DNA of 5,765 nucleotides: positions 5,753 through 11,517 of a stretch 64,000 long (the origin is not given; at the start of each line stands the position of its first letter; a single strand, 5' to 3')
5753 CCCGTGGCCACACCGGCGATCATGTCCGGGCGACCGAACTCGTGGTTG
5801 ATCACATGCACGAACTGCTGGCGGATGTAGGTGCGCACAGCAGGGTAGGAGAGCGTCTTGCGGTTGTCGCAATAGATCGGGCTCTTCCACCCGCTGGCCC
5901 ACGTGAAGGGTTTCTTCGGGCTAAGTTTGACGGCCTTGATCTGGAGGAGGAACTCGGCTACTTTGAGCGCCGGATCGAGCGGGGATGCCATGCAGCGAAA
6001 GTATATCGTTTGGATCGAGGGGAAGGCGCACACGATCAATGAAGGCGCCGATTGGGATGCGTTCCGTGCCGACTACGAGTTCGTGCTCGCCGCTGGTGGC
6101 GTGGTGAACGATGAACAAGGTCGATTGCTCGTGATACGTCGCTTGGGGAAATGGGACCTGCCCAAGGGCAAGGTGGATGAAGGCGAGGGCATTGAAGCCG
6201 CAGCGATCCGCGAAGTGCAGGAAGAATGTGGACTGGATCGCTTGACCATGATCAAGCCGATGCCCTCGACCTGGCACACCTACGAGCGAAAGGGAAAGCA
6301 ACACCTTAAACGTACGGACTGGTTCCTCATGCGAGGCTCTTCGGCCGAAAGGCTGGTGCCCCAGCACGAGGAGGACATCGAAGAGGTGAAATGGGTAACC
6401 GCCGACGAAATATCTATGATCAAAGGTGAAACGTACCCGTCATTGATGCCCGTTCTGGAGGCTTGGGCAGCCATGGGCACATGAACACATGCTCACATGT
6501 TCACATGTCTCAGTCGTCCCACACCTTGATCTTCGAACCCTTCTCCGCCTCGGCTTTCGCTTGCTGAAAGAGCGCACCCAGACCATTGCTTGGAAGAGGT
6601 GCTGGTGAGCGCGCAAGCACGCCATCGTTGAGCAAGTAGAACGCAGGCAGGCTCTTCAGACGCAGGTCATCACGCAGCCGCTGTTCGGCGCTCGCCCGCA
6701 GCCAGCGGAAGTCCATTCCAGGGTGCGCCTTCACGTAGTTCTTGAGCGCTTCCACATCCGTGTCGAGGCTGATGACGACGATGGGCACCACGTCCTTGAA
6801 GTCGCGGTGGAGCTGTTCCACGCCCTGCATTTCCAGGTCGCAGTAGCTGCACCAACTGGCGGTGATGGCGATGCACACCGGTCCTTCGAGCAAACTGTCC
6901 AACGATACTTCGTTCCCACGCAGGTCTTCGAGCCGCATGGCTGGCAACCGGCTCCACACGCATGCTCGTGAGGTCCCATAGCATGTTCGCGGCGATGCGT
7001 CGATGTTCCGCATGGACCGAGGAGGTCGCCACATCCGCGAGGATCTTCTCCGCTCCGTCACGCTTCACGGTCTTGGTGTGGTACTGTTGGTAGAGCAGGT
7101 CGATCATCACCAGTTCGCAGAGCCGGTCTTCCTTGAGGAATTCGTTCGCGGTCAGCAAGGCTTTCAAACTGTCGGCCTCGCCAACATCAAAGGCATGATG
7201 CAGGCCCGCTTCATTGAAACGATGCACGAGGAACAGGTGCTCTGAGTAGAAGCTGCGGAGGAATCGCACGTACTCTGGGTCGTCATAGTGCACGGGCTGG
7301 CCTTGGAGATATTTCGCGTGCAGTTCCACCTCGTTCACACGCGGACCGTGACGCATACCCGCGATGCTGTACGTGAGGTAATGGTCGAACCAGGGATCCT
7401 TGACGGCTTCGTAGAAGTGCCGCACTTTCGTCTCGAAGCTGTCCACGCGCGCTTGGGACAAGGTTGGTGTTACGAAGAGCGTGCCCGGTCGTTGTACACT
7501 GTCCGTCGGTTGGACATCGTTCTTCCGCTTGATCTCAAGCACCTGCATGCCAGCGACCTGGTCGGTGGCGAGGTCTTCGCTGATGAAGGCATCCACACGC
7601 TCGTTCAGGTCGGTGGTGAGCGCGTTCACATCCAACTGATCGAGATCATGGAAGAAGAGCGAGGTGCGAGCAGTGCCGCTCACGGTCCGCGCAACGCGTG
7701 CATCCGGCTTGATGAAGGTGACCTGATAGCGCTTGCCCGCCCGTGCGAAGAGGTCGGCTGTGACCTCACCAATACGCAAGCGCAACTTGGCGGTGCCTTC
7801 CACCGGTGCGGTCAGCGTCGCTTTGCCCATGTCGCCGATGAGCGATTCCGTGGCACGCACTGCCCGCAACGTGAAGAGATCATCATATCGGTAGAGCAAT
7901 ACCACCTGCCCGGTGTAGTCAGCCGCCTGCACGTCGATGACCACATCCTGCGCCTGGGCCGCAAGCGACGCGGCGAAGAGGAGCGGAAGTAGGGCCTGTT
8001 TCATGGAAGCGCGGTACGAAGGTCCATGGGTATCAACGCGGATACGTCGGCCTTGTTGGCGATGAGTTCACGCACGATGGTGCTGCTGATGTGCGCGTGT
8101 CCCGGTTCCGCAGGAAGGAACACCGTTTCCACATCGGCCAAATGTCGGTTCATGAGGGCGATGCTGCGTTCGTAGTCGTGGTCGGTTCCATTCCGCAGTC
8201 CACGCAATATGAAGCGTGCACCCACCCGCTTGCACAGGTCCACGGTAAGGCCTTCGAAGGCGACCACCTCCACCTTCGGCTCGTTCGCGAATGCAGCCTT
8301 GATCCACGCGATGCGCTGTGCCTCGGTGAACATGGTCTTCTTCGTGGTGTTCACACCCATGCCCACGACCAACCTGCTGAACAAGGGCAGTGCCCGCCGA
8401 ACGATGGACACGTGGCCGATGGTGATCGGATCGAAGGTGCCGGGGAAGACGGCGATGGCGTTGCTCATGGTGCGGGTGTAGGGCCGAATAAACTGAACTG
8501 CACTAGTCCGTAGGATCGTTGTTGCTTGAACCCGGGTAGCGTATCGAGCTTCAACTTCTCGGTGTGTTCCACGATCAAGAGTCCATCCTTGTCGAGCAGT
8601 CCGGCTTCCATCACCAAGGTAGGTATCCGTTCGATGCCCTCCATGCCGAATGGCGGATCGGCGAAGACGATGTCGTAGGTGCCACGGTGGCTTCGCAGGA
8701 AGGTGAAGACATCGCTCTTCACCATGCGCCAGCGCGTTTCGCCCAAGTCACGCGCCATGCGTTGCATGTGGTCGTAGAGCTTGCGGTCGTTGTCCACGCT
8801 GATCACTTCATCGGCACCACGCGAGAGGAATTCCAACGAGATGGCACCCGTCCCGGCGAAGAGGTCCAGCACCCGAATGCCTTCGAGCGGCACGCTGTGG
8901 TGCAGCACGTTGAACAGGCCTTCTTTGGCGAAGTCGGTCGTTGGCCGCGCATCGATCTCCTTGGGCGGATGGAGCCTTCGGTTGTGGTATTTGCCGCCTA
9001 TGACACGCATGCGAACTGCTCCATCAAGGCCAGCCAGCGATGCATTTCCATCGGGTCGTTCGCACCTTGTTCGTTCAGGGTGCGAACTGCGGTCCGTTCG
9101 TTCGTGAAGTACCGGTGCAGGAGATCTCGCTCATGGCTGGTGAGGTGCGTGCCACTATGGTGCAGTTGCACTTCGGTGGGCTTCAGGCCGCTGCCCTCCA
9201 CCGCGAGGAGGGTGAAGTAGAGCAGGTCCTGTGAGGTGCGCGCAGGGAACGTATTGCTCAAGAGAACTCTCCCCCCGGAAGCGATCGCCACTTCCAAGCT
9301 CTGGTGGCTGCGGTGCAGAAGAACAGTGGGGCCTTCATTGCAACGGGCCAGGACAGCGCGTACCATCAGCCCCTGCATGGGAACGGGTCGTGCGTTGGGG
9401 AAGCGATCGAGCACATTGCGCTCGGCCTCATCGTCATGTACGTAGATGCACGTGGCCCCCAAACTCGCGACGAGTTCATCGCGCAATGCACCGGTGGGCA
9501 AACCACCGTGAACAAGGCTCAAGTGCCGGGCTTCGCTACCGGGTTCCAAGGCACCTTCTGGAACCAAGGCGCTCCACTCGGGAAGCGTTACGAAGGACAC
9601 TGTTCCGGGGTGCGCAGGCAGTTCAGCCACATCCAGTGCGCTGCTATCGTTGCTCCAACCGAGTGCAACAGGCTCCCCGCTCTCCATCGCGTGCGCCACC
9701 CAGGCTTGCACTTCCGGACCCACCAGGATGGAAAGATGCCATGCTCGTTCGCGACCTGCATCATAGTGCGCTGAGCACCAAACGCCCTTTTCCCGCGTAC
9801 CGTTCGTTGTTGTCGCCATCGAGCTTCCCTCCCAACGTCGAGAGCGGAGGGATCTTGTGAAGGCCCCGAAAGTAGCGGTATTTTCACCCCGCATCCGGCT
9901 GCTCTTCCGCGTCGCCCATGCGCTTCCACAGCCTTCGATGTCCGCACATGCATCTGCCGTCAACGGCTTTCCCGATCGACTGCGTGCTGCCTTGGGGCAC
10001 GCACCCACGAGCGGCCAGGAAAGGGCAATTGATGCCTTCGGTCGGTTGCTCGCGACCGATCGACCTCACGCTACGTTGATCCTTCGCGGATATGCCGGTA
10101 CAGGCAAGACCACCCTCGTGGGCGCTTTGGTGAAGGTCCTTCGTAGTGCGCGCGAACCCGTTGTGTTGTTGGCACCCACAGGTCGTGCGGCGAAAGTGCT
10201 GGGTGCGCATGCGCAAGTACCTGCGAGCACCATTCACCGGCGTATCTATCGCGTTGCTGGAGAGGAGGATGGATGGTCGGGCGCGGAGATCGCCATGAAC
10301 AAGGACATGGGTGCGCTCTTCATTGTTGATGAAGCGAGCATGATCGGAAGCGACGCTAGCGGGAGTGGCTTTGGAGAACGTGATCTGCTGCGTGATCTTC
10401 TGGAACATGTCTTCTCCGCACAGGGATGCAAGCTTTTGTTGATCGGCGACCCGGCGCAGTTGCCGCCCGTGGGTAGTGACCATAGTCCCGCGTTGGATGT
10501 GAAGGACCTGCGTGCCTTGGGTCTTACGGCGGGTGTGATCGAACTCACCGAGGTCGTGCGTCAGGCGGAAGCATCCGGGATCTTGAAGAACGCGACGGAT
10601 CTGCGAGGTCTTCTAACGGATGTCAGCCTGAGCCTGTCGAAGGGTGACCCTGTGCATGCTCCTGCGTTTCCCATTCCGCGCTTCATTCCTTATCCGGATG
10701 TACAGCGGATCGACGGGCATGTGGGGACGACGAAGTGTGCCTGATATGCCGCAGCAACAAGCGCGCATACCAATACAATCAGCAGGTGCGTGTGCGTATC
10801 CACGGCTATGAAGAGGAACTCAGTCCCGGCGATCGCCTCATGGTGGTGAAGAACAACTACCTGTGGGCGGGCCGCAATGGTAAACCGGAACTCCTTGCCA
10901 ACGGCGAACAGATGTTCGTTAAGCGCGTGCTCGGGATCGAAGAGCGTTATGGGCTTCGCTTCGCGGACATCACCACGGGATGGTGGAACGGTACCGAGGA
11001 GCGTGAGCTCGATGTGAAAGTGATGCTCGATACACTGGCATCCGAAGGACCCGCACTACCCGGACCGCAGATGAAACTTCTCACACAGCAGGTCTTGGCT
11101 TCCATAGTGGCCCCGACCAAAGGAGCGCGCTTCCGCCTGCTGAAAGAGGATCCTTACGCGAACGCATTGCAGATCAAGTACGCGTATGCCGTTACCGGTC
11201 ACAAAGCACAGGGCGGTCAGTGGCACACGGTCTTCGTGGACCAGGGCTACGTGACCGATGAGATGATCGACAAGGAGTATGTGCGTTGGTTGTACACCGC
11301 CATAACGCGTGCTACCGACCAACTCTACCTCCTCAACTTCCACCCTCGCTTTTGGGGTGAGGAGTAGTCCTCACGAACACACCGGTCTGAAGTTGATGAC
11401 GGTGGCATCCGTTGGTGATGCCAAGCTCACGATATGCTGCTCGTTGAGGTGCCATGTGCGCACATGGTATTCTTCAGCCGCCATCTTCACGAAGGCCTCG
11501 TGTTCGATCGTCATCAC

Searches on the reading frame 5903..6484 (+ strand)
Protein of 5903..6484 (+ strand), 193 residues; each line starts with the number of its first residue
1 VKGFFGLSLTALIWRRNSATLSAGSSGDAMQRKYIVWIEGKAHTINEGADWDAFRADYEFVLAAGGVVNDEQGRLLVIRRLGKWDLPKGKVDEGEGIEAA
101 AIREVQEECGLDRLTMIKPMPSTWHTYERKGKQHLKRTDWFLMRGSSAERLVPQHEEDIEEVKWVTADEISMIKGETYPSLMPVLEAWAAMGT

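Call 36: search_protein_families(library=pfam, proteins=[window:5903-6484:+], max_evalue=0.0001)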
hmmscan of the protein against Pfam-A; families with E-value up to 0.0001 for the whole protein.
window:5903-6484:+ (193 aa): 2 families
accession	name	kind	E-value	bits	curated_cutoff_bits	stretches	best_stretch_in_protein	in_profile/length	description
PF00293.34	NUDIX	-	9e-24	84.4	21.1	1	61-172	3-119/134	NUDIX domain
PF14815.12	NUDIX_4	-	5.6e-05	23.4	35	1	67-171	4-99/113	NUDIX domain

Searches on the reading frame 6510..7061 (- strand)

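Call 36: search_protein_families(library=pfam, proteins=[window:6510-7061:-], max_evalue=0.0001)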
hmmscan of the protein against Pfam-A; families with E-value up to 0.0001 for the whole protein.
window:6510-7061:- (183 aa): 3 families
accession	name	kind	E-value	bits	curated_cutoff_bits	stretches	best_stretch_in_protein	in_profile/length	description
PF13905.12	Thioredoxin_8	-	3.6e-10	40.5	27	1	62-146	4-90/94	Thioredoxin-like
PF00578.27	AhpC-TSA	-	1.5e-09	38.3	26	1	38-119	4-85/124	AhpC/TSA family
PF08534.16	Redoxin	-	3.6e-06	27.3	26.6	1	38-118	5-88/148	Redoxin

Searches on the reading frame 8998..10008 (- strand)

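Call 36: search_protein_families(library=pfam, proteins=[window:8998-10008:-], max_evalue=0.0001)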
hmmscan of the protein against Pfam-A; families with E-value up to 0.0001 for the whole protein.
window:8998-10008:- (336 aa): 1 family
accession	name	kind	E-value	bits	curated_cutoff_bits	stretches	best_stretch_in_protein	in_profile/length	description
PF12864.12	DUF3822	-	9.4e-17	61.5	24.9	1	146-302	80-239/241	Protein of unknown function (DUF3822)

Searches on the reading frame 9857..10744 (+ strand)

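Call 13: search_protein_families(library=pfam, proteins=[window:9857-10744:+])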
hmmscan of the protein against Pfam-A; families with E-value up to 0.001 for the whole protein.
window:9857-10744:+ (295 aa): 9 families
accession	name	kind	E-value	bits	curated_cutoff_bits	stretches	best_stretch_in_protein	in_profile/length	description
PF13604.12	AAA_30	-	7.2e-28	98.1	27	1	68-248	15-167/191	AAA domain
PF13245.12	AAA_19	-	7.9e-21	75.1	25.1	1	68-206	8-133/134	AAA domain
PF05970.20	PIF1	-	2e-11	44.4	25.9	1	72-240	23-193/223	PIF1-like helicase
PF05729.18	NACHT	-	3.2e-05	24.3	26.7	1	73-202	2-133/167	NACHT domain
PF13191.12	AAA_16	-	3.7e-05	24.7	32.6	1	53-103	4-55/167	AAA ATPase domain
PF13086.12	AAA_11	-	0.0001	22.7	27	0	191-205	239-253/257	AAA domain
PF02367.23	TsaE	-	0.00013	22.3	26.6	1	55-138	4-82/128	Threonylcarbamoyl adenosine biosynthesis protein TsaE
PF13481.12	AAA_25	-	0.00068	19.7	27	0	71-162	33-112/195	AAA domain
PF13401.12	AAA_22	-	0.00077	20.2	27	0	74-202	8-126/130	AAA domain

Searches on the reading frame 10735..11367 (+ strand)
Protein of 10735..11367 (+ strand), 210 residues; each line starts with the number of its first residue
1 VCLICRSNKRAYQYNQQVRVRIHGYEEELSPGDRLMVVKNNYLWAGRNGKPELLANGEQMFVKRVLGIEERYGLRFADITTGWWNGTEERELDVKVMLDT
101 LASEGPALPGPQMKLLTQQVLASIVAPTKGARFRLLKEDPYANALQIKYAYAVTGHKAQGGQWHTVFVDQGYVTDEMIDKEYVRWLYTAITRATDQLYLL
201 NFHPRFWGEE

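Call 13: search_protein_families(library=pfam, proteins=[window:10735-11367:+])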
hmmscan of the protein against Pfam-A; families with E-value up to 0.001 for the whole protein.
window:10735-11367:+ (210 aa): 1 family
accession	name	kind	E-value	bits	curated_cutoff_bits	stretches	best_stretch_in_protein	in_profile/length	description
PF13538.12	UvrD_C_2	-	1.8e-19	69.8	27.4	1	149-200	1-52/52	UvrD-like helicase C-terminal domain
